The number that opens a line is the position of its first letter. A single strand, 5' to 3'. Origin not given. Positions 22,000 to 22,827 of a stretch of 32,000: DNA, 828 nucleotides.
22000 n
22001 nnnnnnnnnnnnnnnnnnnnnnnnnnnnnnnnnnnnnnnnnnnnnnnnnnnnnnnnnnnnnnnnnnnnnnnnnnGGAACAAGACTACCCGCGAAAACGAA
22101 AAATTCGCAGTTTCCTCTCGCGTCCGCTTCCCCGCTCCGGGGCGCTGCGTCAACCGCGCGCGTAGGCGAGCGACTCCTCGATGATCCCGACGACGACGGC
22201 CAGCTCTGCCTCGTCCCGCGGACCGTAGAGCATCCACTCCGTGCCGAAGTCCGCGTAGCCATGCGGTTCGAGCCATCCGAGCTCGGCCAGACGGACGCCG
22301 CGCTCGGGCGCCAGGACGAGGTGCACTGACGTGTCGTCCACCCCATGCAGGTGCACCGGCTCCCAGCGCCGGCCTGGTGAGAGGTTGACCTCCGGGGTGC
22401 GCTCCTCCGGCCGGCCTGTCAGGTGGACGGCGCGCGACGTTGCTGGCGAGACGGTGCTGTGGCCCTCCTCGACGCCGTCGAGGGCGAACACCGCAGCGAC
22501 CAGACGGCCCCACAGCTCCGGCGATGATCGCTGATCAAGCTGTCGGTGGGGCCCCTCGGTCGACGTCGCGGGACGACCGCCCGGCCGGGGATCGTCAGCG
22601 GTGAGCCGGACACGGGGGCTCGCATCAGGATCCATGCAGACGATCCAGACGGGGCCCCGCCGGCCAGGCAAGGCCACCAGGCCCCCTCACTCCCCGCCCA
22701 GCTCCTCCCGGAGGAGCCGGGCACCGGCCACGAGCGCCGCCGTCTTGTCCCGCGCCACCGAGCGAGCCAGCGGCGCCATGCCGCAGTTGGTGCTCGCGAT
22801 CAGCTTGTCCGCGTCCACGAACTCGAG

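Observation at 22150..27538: Riboswitch-led metY / metB-like / DUF1852 (mesX) / core-MetE (mesD) operon: folate-independent methionine synthesis with an unknown methyl donor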

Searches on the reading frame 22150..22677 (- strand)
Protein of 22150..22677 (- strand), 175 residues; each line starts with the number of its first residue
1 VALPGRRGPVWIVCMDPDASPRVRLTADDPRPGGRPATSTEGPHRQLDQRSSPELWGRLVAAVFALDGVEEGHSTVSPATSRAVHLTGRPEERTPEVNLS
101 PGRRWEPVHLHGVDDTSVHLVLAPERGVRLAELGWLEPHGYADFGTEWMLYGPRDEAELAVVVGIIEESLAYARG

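Call 5: search_protein_families(library=pfam, proteins=[window:22150-22677:-], max_evalue=0.01)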
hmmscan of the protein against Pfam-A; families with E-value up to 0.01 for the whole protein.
window:22150-22677:- (175 aa): 1 family
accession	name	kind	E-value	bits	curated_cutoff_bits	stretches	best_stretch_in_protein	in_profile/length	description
PF17648.7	Luciferase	-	9.9e-18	64.5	23.7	1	106-169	3-63/63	Luciferase domain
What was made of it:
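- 22150..22677 (-): Neighbour judged not to be part of the system: small PF17648 'luciferase domain' protein. The start is GTG 22677 or ATG 22635. PF17648 scores 64.5 bits (call 5).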

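Call 6: search_protein_families(library=ncbifam, proteins=[window:22150-22677:-], max_evalue=0.01)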
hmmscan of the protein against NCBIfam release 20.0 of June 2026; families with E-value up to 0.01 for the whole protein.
window:22150-22677:- (175 aa): 0 families

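Call 12: find_homologous_proteins(query=window:22150-22677:-, max_evalue=0.001)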
Query window:22150-22677:- (175 aa): 379 proteins with E <= 0.001 among 1019 candidates; the best 120 are listed.
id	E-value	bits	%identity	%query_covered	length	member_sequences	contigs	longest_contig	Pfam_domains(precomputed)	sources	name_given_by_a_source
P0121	2.8e-106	371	96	99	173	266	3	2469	PF17648.8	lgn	-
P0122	2.7e-70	254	80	83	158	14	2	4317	PF17648.8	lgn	-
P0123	8.9e-67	242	75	84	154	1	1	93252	PF17648.8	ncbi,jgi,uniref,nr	ncbi:luciferase family protein [Actinospica sp.]|jgi:hypothetical protein|uniref:luciferase domain-c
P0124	6.5e-66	240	74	86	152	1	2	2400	PF17648.8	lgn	-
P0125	1.4e-64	235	76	83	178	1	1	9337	PF17648.8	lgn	-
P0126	4.1e-64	234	70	90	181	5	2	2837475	PF17648.8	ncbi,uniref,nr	ncbi:luciferase family protein [Micrococcus lylae]|uniref:luciferase domain-containing protein n=1 T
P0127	5.6e-63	230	75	83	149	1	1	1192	PF17648.8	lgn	-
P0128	5.9e-63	230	73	83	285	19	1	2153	PF17648.8,PF19673.5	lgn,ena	-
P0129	6.8e-63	230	72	86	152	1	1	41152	PF17648.8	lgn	-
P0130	7.1e-63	230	73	84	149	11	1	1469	PF17648.8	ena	-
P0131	7.1e-63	230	72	84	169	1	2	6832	PF17648.8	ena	-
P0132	9.0e-63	229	66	91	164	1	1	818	PF17648.8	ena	-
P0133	9.2e-63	229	72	86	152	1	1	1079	PF17648.8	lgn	-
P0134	1.1e-62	229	74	83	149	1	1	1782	PF17648.8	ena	-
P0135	1.3e-62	229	70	86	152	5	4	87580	PF17648.8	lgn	-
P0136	1.5e-62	229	72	86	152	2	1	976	PF17648.8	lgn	-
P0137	1.7e-62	229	71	86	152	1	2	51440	PF17648.8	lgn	-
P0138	1.8e-62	228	75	83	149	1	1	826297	PF17648.8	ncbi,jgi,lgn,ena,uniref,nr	ncbi:hypothetical protein SAMN02800687_2141 [Curtobacterium sp. UNCCL20]|uniref:luciferase domain-co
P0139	2.1e-62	228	70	90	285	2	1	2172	PF17648.8,PF19673.5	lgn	-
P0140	4.4e-62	227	69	84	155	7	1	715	PF17648.8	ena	-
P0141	5.9e-62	227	71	84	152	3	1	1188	PF17648.8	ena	-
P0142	1.4e-61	226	70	85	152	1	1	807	PF17648.8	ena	-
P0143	1.5e-61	225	72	83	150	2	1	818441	PF17648.8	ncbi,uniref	ncbi:luciferase family protein [Luteimicrobium sp. DT211]|uniref:luciferase domain-containing protei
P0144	1.6e-61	225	74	83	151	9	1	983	PF17648.8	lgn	-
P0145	1.6e-61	225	68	91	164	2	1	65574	PF17648.8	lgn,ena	-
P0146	1.6e-61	225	70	83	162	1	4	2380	PF17648.8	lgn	-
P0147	2.0e-61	225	71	83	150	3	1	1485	PF17648.8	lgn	-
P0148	2.7e-61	225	69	83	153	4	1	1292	PF17648.8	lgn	-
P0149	2.8e-61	225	71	83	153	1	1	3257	PF17648.8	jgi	jgi:hypothetical protein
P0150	3.6e-61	224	74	85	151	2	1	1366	PF17648.8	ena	-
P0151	4.1e-61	224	71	85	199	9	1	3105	PF17648.8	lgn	-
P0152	5.5e-61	224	71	84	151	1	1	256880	PF17648.8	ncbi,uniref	ncbi:luciferase family protein [Agromyces neolithicus]|uniref:Luciferase domain-containing protein n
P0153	6.6e-61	223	73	83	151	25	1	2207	PF17648.8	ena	-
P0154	8.4e-61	223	72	83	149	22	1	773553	PF17648.8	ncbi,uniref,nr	ncbi:luciferase domain-containing protein [Curtobacterium pusillum]|uniref:luciferase domain-contain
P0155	9.6e-61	223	70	83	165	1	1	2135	PF17648.8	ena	-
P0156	1.1e-60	223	71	83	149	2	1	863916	PF17648.8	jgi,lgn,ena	-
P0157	1.1e-60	223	68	85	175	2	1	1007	PF17648.8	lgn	-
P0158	1.1e-60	223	67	87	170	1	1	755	PF17648.8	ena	-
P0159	1.2e-60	222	71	85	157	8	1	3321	PF17648.8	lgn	-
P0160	1.5e-60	222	70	83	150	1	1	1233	PF17648.8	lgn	-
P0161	1.6e-60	222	72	83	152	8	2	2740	PF17648.8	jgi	jgi:hypothetical protein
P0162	1.7e-60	222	71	83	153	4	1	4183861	PF17648.8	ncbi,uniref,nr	ncbi:hypothetical protein GCM10025864_32490 [Luteimicrobium album]|uniref:Luciferase domain-containi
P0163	1.9e-60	222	70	85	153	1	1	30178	PF17648.8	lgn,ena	-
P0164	2.5e-60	221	69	83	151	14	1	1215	PF17648.8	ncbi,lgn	-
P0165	2.6e-60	221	67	87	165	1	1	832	PF17648.8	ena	-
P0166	2.7e-60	221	72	83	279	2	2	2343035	PF17648.8,PF00293.35,PF14815.13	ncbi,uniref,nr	ncbi:NUDIX domain-containing protein [Amnibacterium kyonggiense]|uniref:luciferase domain-containing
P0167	3.9e-60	221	69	85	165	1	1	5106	PF17648.8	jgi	jgi:hypothetical protein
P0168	4.2e-60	221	69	84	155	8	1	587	PF17648.8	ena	-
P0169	4.4e-60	221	69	84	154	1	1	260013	PF17648.8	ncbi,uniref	ncbi:luciferase family protein [Catenulispora subtropica]|uniref:luciferase domain-containing protei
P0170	4.7e-60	221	70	83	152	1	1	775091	PF17648.8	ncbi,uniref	ncbi:hypothetical protein ABH920_000355 [Catenulispora sp. EB89]|uniref:luciferase domain-containing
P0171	4.8e-60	221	71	82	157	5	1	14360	PF17648.8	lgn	-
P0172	5.6e-60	220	71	83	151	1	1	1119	PF17648.8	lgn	-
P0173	7.5e-60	220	67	87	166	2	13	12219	PF17648.8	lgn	-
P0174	9.4e-60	220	67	84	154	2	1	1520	PF17648.8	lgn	-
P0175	1.4e-59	219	69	83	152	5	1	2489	PF17648.8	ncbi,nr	ncbi:MAG TPA: hypothetical protein VK059_00055 [Nocardioidaceae bacterium]|nr:hypothetical protein [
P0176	1.5e-59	219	72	85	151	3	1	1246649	PF17648.8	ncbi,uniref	ncbi:luciferase family protein [Agromyces sp. NPDC058064]|uniref:luciferase domain-containing protei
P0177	1.7e-59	219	71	83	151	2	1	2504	PF17648.8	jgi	-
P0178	1.7e-59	219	73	82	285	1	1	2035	PF17648.8,PF00293.35,PF14815.13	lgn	-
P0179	2.3e-59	218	72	83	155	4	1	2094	PF17648.8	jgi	jgi:hypothetical protein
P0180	2.4e-59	218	69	86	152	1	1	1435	PF17648.8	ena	-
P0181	2.7e-59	218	72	80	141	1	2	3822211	PF17648.8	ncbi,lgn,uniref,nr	ncbi:DUF5519 family protein [Curtobacterium sp. MCPF17_002]|uniref:luciferase domain-containing prot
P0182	3.4e-59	218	69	82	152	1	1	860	PF17648.8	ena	-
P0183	4.9e-59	217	70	83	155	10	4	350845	PF17648.8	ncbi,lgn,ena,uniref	ncbi:luciferase family protein [Isoptericola nanjingensis]|uniref:luciferase domain-containing prote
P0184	6.3e-59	217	73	83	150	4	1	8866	PF17648.8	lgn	-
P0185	6.6e-59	217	68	89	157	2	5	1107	PF17648.8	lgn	-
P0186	8.9e-59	216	71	83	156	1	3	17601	PF17648.8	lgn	-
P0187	9.2e-59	216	68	84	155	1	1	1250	PF17648.8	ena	-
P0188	1.4e-58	216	69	85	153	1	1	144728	PF17648.8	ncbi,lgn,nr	ncbi:MAG TPA: hypothetical protein VGX23_22240 [Actinocrinis sp.]|nr:hypothetical protein [Actinocri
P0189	2.1e-58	215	69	85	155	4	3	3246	PF17648.8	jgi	jgi:hypothetical protein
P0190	7.4e-58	213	67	84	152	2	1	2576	PF17648.8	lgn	-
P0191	8.9e-58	213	67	84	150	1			PF17648.8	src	-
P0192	1.1e-57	213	68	81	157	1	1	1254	PF17648.8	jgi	jgi:hypothetical protein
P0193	1.2e-57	213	69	85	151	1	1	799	PF17648.8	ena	-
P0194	1.3e-57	213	69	83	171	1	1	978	PF17648.8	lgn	-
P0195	1.4e-57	212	67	83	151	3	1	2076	PF17648.8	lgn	-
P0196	1.6e-57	212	67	84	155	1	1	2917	PF17648.8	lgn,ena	-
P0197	1.7e-57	212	72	79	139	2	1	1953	PF17648.8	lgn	-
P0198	1.9e-57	212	65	83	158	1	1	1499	PF17648.8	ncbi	-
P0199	2.0e-57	212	67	85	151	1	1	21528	PF17648.8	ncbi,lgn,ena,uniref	ncbi:luciferase family protein [uncultured Amnibacterium sp.]|uniref:luciferase domain-containing pr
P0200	2.2e-57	212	66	83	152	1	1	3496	PF17648.8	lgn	-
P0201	2.5e-57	212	66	85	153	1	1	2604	PF17648.8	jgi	jgi:hypothetical protein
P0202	2.8e-57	211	67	84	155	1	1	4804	PF17648.8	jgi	jgi:hypothetical protein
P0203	3.1e-57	211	64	88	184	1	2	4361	PF17648.8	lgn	-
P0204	4.1e-57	211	66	83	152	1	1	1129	PF17648.8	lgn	-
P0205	4.5e-57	211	69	82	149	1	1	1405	PF17648.8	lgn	-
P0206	4.7e-57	211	66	83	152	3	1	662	PF17648.8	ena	-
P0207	5.9e-57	210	67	84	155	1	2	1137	PF17648.8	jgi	jgi:hypothetical protein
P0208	7.6e-57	210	66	85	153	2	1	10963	PF17648.8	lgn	-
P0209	7.7e-57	210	68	83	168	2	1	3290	PF17648.8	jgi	jgi:hypothetical protein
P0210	1.2e-56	209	70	83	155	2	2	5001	PF17648.8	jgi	jgi:hypothetical protein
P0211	1.6e-56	209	69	82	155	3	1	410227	PF17648.8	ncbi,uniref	ncbi:hypothetical protein [Pseudolysinimonas sp.]|uniref:luciferase domain-containing protein n=1 Ta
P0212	1.8e-56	209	67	83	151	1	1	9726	PF17648.8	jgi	jgi:hypothetical protein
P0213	2.1e-56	209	66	83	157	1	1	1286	PF17648.8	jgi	jgi:hypothetical protein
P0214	2.3e-56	209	66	83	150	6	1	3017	PF17648.8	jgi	jgi:hypothetical protein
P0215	3.2e-56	208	67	83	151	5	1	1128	PF17648.8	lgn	-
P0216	3.5e-56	208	68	85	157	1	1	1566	PF17648.8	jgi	-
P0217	3.8e-56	208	67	84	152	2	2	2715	PF17648.8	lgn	-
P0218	4.9e-56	207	66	85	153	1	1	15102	PF17648.8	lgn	-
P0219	6.4e-56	207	68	83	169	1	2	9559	PF17648.8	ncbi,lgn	-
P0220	7.7e-56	207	68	83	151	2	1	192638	PF17648.8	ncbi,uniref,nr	ncbi:luciferase family protein [Myceligenerans pegani]|uniref:luciferase domain-containing protein n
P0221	8.9e-56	207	55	99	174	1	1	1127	PF17648.8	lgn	-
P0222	9.6e-56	206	66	84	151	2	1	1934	PF17648.8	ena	-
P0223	9.7e-56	206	68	83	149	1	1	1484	PF17648.8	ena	-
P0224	9.8e-56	206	66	83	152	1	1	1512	PF17648.8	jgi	jgi:hypothetical protein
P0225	1.1e-55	206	67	83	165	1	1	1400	PF17648.8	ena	-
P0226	1.2e-55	206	65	83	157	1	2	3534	PF17648.8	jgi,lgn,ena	-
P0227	1.4e-55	206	67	83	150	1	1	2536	PF17648.8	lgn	-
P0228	1.4e-55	206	67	82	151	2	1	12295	PF17648.8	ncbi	ncbi:luciferase domain-containing protein [Myceligenerans halotolerans]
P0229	1.5e-55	206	66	84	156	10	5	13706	PF17648.8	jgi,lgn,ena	-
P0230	1.5e-55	206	63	83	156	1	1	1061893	PF17648.8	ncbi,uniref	ncbi:luciferase domain-containing protein [Frondihabitans cladoniiphilus]|uniref:Luciferase domain-c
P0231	1.9e-55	205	68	83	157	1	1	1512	PF17648.8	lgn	-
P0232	2.1e-55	205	65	83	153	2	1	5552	PF17648.8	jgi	jgi:hypothetical protein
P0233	2.3e-55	205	66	82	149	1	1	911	PF17648.8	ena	-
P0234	2.4e-55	205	68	83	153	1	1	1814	PF17648.8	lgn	-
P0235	3.3e-55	205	64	85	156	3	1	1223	PF17648.8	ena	-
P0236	3.4e-55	205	66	84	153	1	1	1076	PF17648.8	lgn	-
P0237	4.1e-55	204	66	85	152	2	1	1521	PF17648.8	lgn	-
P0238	5.6e-55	204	62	85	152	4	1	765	PF17648.8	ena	-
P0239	6.2e-55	204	66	83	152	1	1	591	PF17648.8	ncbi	-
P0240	6.4e-55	204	67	84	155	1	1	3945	PF17648.8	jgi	jgi:hypothetical protein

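Call 18: search_solved_structures(query=window:22150-22677:-, max_evalue=1, show_alignments=2)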
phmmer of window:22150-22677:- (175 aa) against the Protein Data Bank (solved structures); distinct sequences matched with E-value up to 1: 0.

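Call 26: find_encoding_contigs(protein=P0126, flank=6000, max_places=2)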
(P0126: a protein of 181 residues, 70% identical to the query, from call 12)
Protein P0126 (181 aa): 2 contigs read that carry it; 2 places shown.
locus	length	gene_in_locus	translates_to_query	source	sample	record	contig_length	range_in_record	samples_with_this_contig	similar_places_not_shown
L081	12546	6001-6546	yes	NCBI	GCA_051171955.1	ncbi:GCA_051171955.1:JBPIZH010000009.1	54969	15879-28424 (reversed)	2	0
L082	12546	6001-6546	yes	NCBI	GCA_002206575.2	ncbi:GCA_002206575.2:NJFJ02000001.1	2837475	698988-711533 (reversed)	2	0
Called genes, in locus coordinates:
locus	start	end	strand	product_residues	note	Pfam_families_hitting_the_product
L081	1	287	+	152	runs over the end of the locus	PF02590:SPOUT_MTase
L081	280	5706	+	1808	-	PF00270:DEAD, PF04851:ResIII (weak), PF00271:Helicase_C, PF19306:WHD_Lhr, PF08494:DEAD_assoc, PF23236:WHD_2nd_Lhr, PF23235:WHD_3rd_Lhr, PF23234:WHD_4th_Lhr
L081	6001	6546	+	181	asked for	PF17648:Luciferase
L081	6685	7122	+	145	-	PF06983:3-dmu-9_3-mt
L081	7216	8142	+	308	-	PF01149:Fapy_DNA_glyco, PF06831:H2TH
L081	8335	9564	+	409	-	PF00483:NTP_transferase, PF12804:NTP_transf_3, PF24894:Hexapep_GlmU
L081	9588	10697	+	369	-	PF00849:PseudoU_synth_2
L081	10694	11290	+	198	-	PF09335:VTT_dom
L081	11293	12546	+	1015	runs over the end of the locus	-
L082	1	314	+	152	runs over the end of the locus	PF02590:SPOUT_MTase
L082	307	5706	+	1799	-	PF00270:DEAD, PF04851:ResIII (weak), PF00271:Helicase_C, PF19306:WHD_Lhr, PF08494:DEAD_assoc, PF23236:WHD_2nd_Lhr, PF23235:WHD_3rd_Lhr, PF23234:WHD_4th_Lhr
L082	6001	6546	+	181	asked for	PF17648:Luciferase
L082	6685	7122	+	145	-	PF06983:3-dmu-9_3-mt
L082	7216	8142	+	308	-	PF01149:Fapy_DNA_glyco, PF06831:H2TH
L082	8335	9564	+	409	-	PF00483:NTP_transferase, PF12804:NTP_transf_3, PF24894:Hexapep_GlmU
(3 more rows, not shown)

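Call 27: find_encoding_contigs(protein=P0138, flank=6000, max_places=2)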
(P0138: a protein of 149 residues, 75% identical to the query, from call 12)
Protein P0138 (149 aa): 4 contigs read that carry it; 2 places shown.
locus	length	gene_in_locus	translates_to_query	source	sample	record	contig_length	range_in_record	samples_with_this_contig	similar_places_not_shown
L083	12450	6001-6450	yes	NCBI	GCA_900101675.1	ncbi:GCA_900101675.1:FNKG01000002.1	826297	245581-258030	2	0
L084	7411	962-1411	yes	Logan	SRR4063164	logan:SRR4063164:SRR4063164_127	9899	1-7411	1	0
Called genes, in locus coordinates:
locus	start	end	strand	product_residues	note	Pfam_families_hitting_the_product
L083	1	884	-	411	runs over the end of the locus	PF01408:GFO_IDH_MocA, PF21252:Glyco_hydro_109_C (faint)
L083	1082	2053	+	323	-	PF00528:BPD_transp_1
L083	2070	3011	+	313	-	PF00528:BPD_transp_1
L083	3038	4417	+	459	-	PF01547:SBP_bac_1, PF13531:SBP_bac_11 (faint), PF13416:SBP_bac_8, PF01547:SBP_bac_1 (weak)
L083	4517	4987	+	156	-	PF04940:BLUF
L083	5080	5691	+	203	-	PF00440:TetR_N, PF21935:TetR_C_45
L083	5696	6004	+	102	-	-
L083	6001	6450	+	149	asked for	PF17648:Luciferase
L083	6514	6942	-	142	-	PF04940:BLUF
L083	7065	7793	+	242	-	PF12686:DUF3800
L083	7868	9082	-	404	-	PF07690:MFS_1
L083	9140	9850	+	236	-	PF00300:His_Phos_1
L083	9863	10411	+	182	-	PF11290:DUF3090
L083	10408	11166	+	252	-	-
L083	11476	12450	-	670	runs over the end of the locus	PF27532:Mb0984_helical, PF27098:Rv0959_3rd, PF13519:VWA_2 (weak)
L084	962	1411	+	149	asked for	PF17648:Luciferase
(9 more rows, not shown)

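Call 28: find_encoding_contigs(protein=P0123, flank=6000, max_places=2)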
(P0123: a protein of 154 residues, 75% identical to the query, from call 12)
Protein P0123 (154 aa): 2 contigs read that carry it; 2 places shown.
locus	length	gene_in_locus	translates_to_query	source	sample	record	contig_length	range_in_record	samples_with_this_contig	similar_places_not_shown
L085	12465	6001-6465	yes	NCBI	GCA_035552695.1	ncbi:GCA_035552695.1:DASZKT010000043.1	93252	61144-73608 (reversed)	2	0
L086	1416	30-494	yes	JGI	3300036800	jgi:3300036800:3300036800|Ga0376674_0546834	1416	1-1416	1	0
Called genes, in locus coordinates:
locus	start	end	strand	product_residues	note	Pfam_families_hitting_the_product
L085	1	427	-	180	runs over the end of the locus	PF01022:HTH_5, PF12802:MarR_2, PF12840:HTH_20, PF13412:HTH_24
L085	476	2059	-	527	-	PF01642:MM_CoA_mutase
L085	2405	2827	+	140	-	PF01127:Sdh_cyt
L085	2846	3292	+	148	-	PF01127:Sdh_cyt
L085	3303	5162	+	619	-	PF00890:FAD_binding_2, PF01266:DAO (faint), PF03486:HI0933_like (faint), PF02910:Succ_DH_flav_C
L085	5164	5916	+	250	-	PF13085:Fer2_3, PF13237:Fer4_10, PF12838:Fer4_7 (weak), PF13183:Fer4_8, PF13534:Fer4_17 (weak)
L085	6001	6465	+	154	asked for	PF17648:Luciferase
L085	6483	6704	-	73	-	PF10049:DUF2283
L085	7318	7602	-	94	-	PF26606:SCO4848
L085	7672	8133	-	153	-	PF00903:Glyoxalase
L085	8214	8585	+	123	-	PF12840:HTH_20, PF01022:HTH_5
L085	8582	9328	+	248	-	PF00230:MIP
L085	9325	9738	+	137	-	PF01451:LMWPc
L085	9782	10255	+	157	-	-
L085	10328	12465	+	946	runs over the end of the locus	PF13191:AAA_16, PF00196:GerE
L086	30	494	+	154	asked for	PF17648:Luciferase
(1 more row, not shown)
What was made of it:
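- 22150..22677 (-): Homologs lie in unrelated contexts (calls 26-28).
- Homologs at 70-75% identity in M. lylae, Curtobacterium and Actinospica have unrelated neighbours (calls 26-28).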

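Call 37: find_encoding_contigs(protein=P0121, flank=5000, max_places=6)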
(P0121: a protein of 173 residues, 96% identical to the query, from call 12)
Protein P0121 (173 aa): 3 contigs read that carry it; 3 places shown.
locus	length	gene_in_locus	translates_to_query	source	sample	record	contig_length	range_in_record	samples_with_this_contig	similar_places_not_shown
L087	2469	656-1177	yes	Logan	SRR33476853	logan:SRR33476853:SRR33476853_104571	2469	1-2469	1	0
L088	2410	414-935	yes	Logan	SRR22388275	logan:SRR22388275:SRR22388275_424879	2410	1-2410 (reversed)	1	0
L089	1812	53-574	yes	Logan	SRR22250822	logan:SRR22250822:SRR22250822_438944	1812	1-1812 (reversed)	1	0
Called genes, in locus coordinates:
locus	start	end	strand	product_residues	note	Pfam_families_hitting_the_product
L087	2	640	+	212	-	?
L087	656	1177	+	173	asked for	PF17648:Luciferase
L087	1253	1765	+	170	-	PF12728:HTH_17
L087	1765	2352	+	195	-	PF13470:PIN_3, PF26343:VapC50_C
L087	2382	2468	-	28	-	?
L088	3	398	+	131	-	?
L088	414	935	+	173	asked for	PF17648:Luciferase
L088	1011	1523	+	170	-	PF12728:HTH_17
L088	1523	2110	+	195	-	PF13470:PIN_3, PF26343:VapC50_C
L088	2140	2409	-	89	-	?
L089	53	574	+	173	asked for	PF17648:Luciferase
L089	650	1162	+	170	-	PF12728:HTH_17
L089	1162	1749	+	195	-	PF13470:PIN_3, PF26343:VapC50_C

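Call 65: predict_structure(alignment_id=A5)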
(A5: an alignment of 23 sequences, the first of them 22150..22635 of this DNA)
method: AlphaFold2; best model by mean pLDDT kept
length: 161 residues; sequences in the alignment: 23
mean_pLDDT: 90.1   pTM: 0.87
mean pLDDT of the five models: 90.1, 89.0, 88.9, 88.7, 86.8
residues with pLDDT >= 90: 105; 70-90: 49; 50-70: 7; < 50: 0
segments of 3 or more residues with pLDDT < 50: none
pLDDT, mean of each block of 10 residues (from residue 1): 63 94 91 93 97 92 87 82 83 91 95 98 89 96 97 95 84
secondary structure, 60 per line:
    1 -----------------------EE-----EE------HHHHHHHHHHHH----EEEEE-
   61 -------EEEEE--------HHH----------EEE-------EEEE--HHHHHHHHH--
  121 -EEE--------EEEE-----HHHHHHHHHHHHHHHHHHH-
elements in order: H39-50 E55-59 E68-72 E94-96 E104-107 H110-118 E122-124 E133-136 H142-160

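Call 69: fold_search(model_id=the predicted structure, library=pdb)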
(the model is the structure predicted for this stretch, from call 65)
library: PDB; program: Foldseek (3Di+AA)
matches with E <= 10: 458; with E <= 0.001: 0
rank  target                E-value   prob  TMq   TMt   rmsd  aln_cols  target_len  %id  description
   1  2fki_MODEL_1_A        5.0e-02  0.97  0.46  0.60   3.4       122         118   13  NMR Structure of Protein yjbR from Escherichia coli; Northeast Structural Genomics Consortium Target ER226 (released 2006-02-28)
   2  3h9x_A                6.8e-02  0.90  0.46  0.61   8.7       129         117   12  Crystal Structure of the PSPTO_3016 protein from Pseudomonas syringae, Northeast Structural Genomics Consortium Target (released 2009-05-19)
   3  1kaf_D                6.8e-02  0.54  0.33  0.44   5.8       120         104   14  DNA Binding Domain Of The Phage T4 Transcription Factor MotA (AA105-211) (released 2001-11-21)
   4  2p9p_F                7.8e-02  0.23  0.29  0.28  12.9       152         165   12  Crystal Structure of bovine Arp2/3 complex co-crystallized with ADP (released 2007-05-29)
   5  2kfp_MODEL_1_A        1.3e-01  0.82  0.47  0.59   5.1       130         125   11  Solution NMR structure of PSPTO_3016 from Pseudomonas syringae. Northeast Structural Genomics Consortium targe (released 2009-03-24)
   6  5jlt_D                1.3e-01  0.35  0.32  0.42   6.0       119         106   15  The crystal structure of the bacteriophage T4 MotA C-terminal domain in complex with dsDNA reveals a novel protein-DNA (released 2017-05-03)
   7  1kaf_E                1.6e-01  0.33  0.32  0.43   5.9       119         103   15  DNA Binding Domain Of The Phage T4 Transcription Factor MotA (AA105-211) (released 2001-11-21)
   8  1kaf_A                1.8e-01  0.47  0.39  0.52   5.5       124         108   11  DNA Binding Domain Of The Phage T4 Transcription Factor MotA (AA105-211) (released 2001-11-21)
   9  5jlt_B                1.9e-01  0.35  0.34  0.45   5.4       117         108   11  The crystal structure of the bacteriophage T4 MotA C-terminal domain in complex with dsDNA reveals a novel protein-DNA (released 2017-05-03)
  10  6vud_B                2.1e-01  0.08  0.19  0.16  13.0       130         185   12  Crystal structure of a ribosome recycling factor from Ehrlichia chaffeensis (released 2020-03-18)
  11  8bj3_B                2.3e-01  0.33  0.29  0.15   5.6       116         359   13  Crystal structure of Medicago truncatula histidinol-phosphate aminotransferase (HISN6) in complex with histidinol-phos (released 2023-03-22)
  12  3mau_B                2.9e-01  0.28  0.30  0.14   5.4       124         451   11  Crystal structure of StSPL in complex with phosphoethanolamine (released 2010-08-18)
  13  3mau_A                3.1e-01  0.25  0.30  0.14   5.4       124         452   11  Crystal structure of StSPL in complex with phosphoethanolamine (released 2010-08-18)
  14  3f0h                  3.3e-01  0.28  0.31  0.16   6.8       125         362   14  Crystal structure of Aminotransferase (RER070207000802) from Eubacterium rectale at 1.70 A resolution (released 2008-11-18)
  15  3nnk_B                3.6e-01  0.20  0.30  0.15   6.9       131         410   11  Biochemical and Structural Characterization of a Ureidoglycine Aminotransferase in the Klebsiella pneumoniae Uric Acid (released 2010-07-07)
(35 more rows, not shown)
